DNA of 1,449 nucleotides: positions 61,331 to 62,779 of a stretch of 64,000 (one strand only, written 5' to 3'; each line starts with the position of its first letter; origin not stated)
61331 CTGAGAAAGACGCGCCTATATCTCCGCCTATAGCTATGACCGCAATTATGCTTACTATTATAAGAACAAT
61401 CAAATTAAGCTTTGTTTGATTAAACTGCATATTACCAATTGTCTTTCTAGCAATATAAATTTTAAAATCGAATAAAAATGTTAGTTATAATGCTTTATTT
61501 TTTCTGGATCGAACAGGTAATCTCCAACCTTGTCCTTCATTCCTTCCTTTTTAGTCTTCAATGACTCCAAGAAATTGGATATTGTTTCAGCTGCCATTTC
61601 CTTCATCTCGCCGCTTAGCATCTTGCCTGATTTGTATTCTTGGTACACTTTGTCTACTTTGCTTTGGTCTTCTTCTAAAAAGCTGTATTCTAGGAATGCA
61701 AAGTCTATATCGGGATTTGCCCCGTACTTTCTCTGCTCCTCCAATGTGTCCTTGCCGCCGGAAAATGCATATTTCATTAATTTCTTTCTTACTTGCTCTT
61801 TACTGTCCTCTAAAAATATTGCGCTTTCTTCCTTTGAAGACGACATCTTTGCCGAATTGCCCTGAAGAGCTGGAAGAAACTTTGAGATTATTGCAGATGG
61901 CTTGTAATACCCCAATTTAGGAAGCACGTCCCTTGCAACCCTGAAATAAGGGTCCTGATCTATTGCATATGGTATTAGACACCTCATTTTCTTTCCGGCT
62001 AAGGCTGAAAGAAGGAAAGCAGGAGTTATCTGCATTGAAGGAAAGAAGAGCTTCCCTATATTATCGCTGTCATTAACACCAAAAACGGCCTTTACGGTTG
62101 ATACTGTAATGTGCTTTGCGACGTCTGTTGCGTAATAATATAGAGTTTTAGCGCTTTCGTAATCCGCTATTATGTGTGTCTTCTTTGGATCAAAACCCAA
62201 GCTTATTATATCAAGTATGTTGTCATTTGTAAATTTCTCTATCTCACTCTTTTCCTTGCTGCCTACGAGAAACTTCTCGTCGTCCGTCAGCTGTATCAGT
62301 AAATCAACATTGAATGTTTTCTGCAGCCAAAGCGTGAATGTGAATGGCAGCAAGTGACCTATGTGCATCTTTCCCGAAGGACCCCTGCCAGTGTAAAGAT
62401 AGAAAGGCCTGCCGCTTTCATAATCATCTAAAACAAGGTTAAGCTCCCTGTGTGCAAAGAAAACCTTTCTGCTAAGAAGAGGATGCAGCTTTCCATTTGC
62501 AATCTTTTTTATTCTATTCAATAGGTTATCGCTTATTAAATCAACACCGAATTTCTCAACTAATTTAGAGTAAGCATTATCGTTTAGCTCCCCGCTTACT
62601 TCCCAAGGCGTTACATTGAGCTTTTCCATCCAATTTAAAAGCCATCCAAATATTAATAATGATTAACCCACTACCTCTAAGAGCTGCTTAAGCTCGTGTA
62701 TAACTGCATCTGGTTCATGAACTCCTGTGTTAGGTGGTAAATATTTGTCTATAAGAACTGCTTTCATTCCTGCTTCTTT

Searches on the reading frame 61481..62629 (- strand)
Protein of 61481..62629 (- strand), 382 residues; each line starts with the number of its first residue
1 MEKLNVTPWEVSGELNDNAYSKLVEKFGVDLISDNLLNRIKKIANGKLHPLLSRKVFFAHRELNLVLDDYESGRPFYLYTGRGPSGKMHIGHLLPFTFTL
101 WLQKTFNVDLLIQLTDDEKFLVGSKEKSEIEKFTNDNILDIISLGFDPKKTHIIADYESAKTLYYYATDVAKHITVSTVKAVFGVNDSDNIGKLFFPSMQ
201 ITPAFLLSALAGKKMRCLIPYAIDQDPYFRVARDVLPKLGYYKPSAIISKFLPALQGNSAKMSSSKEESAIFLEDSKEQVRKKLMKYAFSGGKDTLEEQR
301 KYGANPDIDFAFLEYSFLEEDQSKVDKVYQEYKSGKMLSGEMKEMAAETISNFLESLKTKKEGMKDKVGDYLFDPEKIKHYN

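Call 107: search_protein_families(library=pfam, proteins=[window:61481-62629:-], max_evalue=0.00001)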
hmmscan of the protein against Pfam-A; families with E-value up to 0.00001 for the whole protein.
window:61481-62629:- (382 aa): 1 family
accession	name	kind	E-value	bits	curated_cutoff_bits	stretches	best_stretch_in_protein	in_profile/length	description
PF00579.31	tRNA-synt_1b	-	2.7e-30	106.1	21.1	1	73-355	3-292/292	tRNA synthetases class I (W and Y)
